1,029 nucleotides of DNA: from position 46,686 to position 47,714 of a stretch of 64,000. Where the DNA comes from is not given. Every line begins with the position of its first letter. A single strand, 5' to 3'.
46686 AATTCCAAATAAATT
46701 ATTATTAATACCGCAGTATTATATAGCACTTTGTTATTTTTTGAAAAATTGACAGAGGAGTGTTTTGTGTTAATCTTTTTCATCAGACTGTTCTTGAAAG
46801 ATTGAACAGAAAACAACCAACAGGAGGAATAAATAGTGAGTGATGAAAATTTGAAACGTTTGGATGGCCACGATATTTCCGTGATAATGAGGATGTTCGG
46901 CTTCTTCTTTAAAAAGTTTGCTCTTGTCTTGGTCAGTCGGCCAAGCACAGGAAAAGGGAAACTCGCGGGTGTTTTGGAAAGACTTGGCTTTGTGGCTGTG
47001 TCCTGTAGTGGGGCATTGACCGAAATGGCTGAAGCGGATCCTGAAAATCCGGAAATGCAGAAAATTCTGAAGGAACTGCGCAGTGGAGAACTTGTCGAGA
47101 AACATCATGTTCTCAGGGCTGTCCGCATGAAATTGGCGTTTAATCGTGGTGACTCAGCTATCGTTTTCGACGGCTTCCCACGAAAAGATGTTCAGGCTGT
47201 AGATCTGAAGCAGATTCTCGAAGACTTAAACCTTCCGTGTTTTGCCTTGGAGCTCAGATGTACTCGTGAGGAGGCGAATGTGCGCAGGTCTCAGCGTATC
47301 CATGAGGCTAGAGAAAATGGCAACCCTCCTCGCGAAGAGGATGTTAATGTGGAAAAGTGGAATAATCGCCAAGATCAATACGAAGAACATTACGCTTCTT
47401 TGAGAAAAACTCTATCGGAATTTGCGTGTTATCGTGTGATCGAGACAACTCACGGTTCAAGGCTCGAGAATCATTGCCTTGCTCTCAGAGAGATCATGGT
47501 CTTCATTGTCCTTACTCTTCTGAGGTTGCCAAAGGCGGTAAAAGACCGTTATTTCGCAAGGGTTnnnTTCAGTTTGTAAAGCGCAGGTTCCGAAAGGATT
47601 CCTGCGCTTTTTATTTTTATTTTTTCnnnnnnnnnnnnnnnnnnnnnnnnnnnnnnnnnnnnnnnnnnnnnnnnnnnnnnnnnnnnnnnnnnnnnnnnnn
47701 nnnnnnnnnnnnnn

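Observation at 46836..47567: Adenylate-kinase-like gene with a degenerate P-loop in a GC-rich block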

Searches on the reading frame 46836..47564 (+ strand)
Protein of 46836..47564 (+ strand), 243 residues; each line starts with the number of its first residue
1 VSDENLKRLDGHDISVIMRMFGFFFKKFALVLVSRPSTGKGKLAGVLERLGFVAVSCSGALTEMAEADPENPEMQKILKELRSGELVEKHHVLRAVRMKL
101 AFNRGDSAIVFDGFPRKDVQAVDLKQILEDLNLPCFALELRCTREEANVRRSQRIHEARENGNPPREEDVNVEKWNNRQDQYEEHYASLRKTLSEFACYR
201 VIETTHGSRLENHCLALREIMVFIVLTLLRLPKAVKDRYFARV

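Call 3: search_protein_families(library=pfam, proteins=[window:46836-47564:+], max_evalue=10)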
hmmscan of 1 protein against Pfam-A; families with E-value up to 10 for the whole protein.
window:46836-47564:+ (243 aa): 2 families
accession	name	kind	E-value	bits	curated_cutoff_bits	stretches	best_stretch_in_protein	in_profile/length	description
PF00406.28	ADK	-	7.6e-10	39.6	26.8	1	33-187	2-140/151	Adenylate kinase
PF13207.12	AAA_17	-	9.3e-10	39.4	27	1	36-161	4-129/136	AAA domain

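Call 4: search_protein_families(library=ncbifam, proteins=[window:46836-47564:+], max_evalue=10)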
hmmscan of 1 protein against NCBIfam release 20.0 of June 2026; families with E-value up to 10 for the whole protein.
window:46836-47564:+ (243 aa): 22 families
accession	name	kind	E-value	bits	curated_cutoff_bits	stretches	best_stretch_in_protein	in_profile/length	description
NF001381.0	PRK00279.1-3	equivalog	6.2e-13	48.9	187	1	30-199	3-165/188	adenylate kinase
TIGR01351.1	adk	subfamily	9.8e-13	48.2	168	1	30-184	2-165/212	adenylate kinase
NF011100.0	PRK14527.1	equivalog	4.7e-11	42.6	154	1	29-188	8-159/191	adenylate kinase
NF011105.0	PRK14532.1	equivalog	4.8e-11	42.5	162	1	29-189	2-155/189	adenylate kinase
NF010381.0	PRK13808.1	equivalog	7.3e-09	35.5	426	1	30-185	3-157/335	adenylate kinase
NF001385.0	PRK00279.2-3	equivalog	2.9e-08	33.6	315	1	27-134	4-110/213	adenylate kinase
NF001379.0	PRK00279.1-1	equivalog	1.2e-07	31.3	268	1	30-185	3-163/216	adenylate kinase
NF001380.0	PRK00279.1-2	equivalog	1.7e-07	30.9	251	1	30-152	3-125/216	adenylate kinase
NF002700.0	PRK02496.1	equivalog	1.8e-07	31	262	1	29-132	3-105/184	adenylate kinase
TIGR01359.1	UMP_CMP_kin_fam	subfamily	7.5e-07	29.2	207.6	1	34-188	6-153/185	UMP-CMP kinase family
NF001386.0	PRK00279.2-4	equivalog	8.7e-07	28.8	256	1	30-151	5-126/220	adenylate kinase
NF011099.0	PRK14526.1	equivalog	1.2e-06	28.3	223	1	29-139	2-111/211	adenylate kinase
NF011104.0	PRK14531.1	equivalog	1.6e-06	28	160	1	29-150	4-123/183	adenylate kinase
TIGR01360.1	aden_kin_iso1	equivalog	5.1e-06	26.3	284.1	1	31-147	7-120/188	adenylate kinase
NF011101.0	PRK14528.1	equivalog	0.00026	20.7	195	1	30-151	4-125/187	adenylate kinase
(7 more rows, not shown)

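Call 10: find_homologous_proteins(query=window:46836-47564:+)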
Query window:46836-47564:+ (243 aa): 8 proteins with E <= 0.001 among 680 candidates.
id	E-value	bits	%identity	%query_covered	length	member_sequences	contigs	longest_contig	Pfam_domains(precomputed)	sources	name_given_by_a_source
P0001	5.3e-144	496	91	100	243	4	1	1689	PF00406.30,PF13207.13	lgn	-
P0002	2.1e-69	252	53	92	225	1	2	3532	PF00406.30,PF13207.13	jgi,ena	jgi:adenylate kinase family enzyme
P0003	8.6e-68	247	55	92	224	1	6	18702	PF00406.30,PF13207.13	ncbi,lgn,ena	-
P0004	3.2e-65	238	51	98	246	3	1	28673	PF00406.30,PF13207.13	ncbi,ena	-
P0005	4.3e-61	225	52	87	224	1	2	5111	PF00406.30,PF13207.13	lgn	-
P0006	1.0e-59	220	53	86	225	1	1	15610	PF00406.30,PF13207.13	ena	-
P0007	1.3e-57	213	51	86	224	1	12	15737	PF00406.30,PF13207.13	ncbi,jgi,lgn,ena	jgi:adenylate kinase family enzyme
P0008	1.3e-52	197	53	74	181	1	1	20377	PF00406.30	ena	-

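Call 11: search_solved_structures(query=window:46836-47564:+, max_evalue=1, show_alignments=3)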
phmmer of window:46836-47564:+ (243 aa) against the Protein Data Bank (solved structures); distinct sequences matched with E-value up to 1: 69 (the best 60 are shown).
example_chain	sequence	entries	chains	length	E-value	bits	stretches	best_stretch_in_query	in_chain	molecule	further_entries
4mkh_A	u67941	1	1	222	1.1e-07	35.1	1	30-151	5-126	Adenylate kinase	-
3dkv_A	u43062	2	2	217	7.1e-07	32.5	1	30-151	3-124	Adenylate kinase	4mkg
4qbf_A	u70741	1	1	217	1.1e-06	31.9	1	30-152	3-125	Adenylate kinase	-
3cm0_A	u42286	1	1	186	2.3e-06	30.8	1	29-170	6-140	Adenylate kinase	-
4pzl_A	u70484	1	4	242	6e-06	29.4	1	23-131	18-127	Adenylate kinase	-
3x2s_A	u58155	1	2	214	2.4e-05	27.5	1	30-196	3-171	Adenylate kinase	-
6hap_A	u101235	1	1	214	2.5e-05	27.4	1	30-196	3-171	Adenylate kinase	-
3dl0_A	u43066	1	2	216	3.1e-05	27.1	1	30-138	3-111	Adenylate kinase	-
4x8h_A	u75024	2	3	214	4.4e-05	26.6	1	30-196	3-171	Adenylate kinase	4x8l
1ake_A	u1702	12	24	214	4.7e-05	26.5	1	30-196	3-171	ADENYLATE KINASE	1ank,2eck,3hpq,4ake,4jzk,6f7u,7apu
4tyq_A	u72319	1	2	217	4.8e-05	26.5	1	30-148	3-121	Adenylate kinase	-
4jlo_A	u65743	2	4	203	5.1e-05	26.4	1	30-147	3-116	Adenylate kinase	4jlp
8bqf_A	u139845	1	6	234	5.6e-05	26.3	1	29-195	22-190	Adenylate kinase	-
4jky_A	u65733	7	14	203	5.7e-05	26.3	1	30-145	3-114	Adenylate kinase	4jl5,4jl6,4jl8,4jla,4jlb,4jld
2rgx_A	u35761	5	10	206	5.9e-05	26.2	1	30-146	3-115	Adenylate kinase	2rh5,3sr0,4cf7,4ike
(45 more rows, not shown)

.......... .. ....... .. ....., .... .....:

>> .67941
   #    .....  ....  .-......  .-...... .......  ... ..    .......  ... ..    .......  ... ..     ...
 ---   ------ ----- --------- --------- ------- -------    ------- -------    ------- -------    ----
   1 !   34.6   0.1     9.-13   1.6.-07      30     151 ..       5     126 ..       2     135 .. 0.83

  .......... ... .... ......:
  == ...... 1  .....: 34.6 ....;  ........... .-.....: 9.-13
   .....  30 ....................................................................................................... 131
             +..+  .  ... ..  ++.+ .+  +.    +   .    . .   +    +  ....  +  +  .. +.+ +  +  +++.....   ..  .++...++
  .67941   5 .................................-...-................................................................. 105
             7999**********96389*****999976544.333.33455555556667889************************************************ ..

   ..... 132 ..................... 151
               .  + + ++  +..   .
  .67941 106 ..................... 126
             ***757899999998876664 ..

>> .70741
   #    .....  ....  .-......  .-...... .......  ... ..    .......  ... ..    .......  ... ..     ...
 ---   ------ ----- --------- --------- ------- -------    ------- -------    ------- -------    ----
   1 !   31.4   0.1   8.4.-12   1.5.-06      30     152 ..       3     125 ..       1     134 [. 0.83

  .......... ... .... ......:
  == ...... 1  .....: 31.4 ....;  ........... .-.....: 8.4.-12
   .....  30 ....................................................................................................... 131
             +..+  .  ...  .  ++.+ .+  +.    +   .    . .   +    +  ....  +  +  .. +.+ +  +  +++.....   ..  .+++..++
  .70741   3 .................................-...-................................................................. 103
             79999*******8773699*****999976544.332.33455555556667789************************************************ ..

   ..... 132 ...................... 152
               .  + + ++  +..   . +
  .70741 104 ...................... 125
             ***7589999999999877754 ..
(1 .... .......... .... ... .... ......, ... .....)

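Call 16: find_encoding_contigs(protein=P0004, flank=8000, max_places=3)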
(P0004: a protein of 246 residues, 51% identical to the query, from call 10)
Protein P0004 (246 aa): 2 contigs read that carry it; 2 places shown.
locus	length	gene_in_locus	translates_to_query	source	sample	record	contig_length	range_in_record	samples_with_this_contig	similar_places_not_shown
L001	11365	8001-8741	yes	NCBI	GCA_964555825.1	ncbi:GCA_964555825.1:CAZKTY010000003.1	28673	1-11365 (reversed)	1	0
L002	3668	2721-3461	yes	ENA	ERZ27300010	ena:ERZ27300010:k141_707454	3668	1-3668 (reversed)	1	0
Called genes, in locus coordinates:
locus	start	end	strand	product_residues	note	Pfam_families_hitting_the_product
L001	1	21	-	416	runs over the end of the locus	PF00070:Pyr_redox (faint), PF00890:FAD_binding_2, PF01134:GIDA (faint), PF01494:FAD_binding_3 (weak), PF03486:HI0933_like, PF07992:Pyr_redox_2, PF12831:FAD_oxidored, PF22780:HI0933_like_1st, +2 more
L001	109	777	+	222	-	PF04542:Sigma70_r2, PF08281:Sigma70_r4_2, PF04545:Sigma70_r4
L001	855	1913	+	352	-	PF07143:AttH, PF17186:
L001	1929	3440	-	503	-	PF01676:Metalloenzyme, PF06415:iPGM_N, PF01663:Phosphodiest (weak)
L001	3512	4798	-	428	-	PF03952:Enolase_N, PF00113:Enolase_C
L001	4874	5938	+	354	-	PF13428:TPR_14 (faint), PF25063:ARM_TT21_C (weak), PF13424:TPR_12, PF13414:TPR_11 (weak), PF13432:TPR_16 (weak), PF00515:TPR_1, PF07719:TPR_2 (weak), PF14559:TPR_19, +6 more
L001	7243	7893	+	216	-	-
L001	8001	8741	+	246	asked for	PF00406:ADK (weak), PF13207:AAA_17 (weak)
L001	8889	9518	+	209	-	-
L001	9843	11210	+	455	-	PF00270:DEAD, PF04851:ResIII (faint), PF00271:Helicase_C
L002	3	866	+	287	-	?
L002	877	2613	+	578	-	-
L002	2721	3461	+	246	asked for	PF00406:ADK (weak), PF13207:AAA_17 (weak)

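Call 17: find_related_loci(query=A2, collection=genome_contigs, flank=8000)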
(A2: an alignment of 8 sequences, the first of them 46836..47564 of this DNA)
Query A2 (243 aa) in genome_contigs; peptide patterns used: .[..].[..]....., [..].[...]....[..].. (x = any residue, [..] = any of these).
59 stretches matched a pattern; 2 encode a relative of the query (tblastn E <= 1e-3); 2 distinct loci.
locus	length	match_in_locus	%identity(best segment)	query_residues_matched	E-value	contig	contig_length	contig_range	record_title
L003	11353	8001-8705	52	5-237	5e-68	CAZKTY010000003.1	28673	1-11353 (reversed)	MAG TPA_asm: uncultured Candidatus Saccharibacteria bacterium isolate SRP142039_co2_4 genome assembly, contig: NODE_669_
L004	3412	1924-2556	51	14-223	3e-66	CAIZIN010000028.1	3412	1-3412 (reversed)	uncultured bacterium isolate Loc090907-8-6m_bin-301 genome assembly, contig: bin-301:028/109, whole genome shotgun seque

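Call 21: find_encoding_contigs(protein=window:46836-47564:+, flank=10000, max_places=4)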
Protein window:46836-47564:+ (243 aa): 8 contigs read that carry it; 4 places shown.
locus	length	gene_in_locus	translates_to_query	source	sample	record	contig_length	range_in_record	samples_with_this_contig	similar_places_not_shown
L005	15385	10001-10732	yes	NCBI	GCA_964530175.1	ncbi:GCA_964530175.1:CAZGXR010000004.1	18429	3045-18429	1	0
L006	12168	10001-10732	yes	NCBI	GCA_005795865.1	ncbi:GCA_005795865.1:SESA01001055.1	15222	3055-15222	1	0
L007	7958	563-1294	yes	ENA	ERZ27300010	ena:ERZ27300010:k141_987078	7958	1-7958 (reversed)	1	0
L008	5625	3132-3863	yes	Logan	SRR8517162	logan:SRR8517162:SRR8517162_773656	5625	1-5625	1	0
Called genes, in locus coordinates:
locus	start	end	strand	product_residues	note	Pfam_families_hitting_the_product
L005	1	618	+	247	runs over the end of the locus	PF12146:Hydrolase_4 (weak), PF00561:Abhydrolase_1 (weak), PF12697:Abhydrolase_6 (weak), PF00326:Peptidase_S9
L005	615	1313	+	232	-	PF08713:DNA_alkylation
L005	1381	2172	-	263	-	-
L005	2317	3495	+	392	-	PF00390:malic, PF03949:Malic_M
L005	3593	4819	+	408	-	PF02073:Peptidase_M29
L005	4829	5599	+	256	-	PF11139:SfLAP, PF13386:DsbD_2 (weak)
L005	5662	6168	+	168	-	-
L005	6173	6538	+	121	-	-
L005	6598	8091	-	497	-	PF01676:Metalloenzyme, PF06415:iPGM_N, PF01663:Phosphodiest (weak)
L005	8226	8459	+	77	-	-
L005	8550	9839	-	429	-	PF03952:Enolase_N, PF07476:MAAL_C (faint), PF00113:Enolase_C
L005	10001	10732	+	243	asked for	PF00406:ADK, PF13207:AAA_17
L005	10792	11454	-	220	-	PF18306:LDcluster4, PF03641:Lysine_decarbox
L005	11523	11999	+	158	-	PF00254:FKBP_C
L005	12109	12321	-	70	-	-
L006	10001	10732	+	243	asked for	PF00406:ADK, PF13207:AAA_17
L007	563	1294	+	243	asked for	PF00406:ADK, PF13207:AAA_17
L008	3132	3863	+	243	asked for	PF00406:ADK, PF13207:AAA_17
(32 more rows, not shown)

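Call 22: search_protein_representatives(alignment_id=A1)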
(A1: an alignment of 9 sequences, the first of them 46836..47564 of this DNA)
Query: 9 sequences, 225 profile positions. Proteins with E-value up to 0.001 (for the whole library): 5926; up to 1e-10: 245; up to 1e-30: 3. The best 150 are listed.
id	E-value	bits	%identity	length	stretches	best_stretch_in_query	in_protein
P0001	3.3e-111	386.5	-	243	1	1-224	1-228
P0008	1.5e-70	253.5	-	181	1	60-224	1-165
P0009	4.0e-33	131.1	-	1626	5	25-136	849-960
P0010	1.2e-29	119.8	-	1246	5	21-194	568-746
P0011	3.0e-29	118.4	-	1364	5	12-150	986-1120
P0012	4.5e-29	117.9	-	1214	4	13-149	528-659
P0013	1.2e-28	116.5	-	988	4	26-129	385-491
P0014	6.2e-28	114.1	-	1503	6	27-122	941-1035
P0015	1.6e-25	106.3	-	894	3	31-160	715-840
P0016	1.2e-24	103.3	-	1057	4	21-128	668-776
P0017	1.8e-24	102.8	-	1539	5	21-160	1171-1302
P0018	3.2e-23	98.7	-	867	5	18-127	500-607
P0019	4.2e-23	98.3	-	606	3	12-127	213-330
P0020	4.4e-22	95.0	-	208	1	26-178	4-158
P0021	7.4e-22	94.3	-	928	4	24-127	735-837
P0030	9.4e-20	87.4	-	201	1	26-191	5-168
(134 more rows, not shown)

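Call 29: find_encoding_contigs(protein=P0003, flank=8000, max_places=2)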
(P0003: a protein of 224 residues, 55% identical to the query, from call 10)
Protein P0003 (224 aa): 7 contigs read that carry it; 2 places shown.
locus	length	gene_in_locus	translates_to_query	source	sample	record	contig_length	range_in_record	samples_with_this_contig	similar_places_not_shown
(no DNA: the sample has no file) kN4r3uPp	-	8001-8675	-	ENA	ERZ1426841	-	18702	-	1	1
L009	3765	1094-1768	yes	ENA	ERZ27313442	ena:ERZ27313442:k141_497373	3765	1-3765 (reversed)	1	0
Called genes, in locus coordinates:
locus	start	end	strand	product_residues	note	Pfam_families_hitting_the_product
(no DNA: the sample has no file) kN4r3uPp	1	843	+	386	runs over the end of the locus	PF00390:malic, PF03949:Malic_M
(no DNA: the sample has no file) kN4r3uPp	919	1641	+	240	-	-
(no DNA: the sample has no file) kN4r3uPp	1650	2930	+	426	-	PF02073:Peptidase_M29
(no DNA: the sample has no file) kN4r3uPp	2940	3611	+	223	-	PF02683:DsbD_TM (weak), PF11139:SfLAP (faint)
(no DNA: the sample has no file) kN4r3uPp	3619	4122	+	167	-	-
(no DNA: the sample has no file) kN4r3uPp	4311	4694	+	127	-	PF00085:Thioredoxin (weak)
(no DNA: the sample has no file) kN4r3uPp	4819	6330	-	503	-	PF01676:Metalloenzyme, PF06415:iPGM_N, PF01663:Phosphodiest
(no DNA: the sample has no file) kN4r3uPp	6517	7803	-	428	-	PF03952:Enolase_N, PF00113:Enolase_C, PF07476:MAAL_C (weak)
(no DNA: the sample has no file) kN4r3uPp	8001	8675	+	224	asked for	PF00406:ADK, PF13207:AAA_17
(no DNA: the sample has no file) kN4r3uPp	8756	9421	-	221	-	PF18306:LDcluster4, PF03641:Lysine_decarbox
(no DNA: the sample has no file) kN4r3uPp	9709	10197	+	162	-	PF00254:FKBP_C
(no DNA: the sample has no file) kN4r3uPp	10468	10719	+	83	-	-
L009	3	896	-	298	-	?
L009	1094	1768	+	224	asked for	PF00406:ADK, PF13207:AAA_17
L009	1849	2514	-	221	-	PF18306:LDcluster4, PF03641:Lysine_decarbox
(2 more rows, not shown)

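Call 30: find_encoding_contigs(protein=P0007, flank=8000, max_places=2)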
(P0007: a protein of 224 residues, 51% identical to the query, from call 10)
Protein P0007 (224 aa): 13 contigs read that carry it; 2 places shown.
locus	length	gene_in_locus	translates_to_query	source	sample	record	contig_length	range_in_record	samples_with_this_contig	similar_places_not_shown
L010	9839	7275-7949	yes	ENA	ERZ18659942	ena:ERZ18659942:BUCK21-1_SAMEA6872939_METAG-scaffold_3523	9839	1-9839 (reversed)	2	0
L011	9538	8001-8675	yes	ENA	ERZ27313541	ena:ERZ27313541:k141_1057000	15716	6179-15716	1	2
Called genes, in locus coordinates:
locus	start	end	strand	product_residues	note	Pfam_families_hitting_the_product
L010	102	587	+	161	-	-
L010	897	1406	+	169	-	PF18998:Flg_new_2 (weak)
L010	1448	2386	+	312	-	-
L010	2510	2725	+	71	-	-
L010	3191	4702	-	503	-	PF01676:Metalloenzyme, PF06415:iPGM_N, PF01663:Phosphodiest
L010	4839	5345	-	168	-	-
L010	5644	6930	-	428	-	PF03952:Enolase_N, PF00113:Enolase_C, PF07476:MAAL_C (weak)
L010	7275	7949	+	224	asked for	PF00406:ADK (weak), PF13207:AAA_17 (weak)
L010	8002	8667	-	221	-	PF18306:LDcluster4, PF03641:Lysine_decarbox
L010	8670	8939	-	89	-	PF01541:GIY-YIG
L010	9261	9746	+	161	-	PF00254:FKBP_C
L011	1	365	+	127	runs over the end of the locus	-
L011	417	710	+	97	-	-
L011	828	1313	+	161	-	-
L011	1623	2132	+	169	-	PF18998:Flg_new_2 (weak)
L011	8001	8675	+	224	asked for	PF00406:ADK (weak), PF13207:AAA_17 (weak)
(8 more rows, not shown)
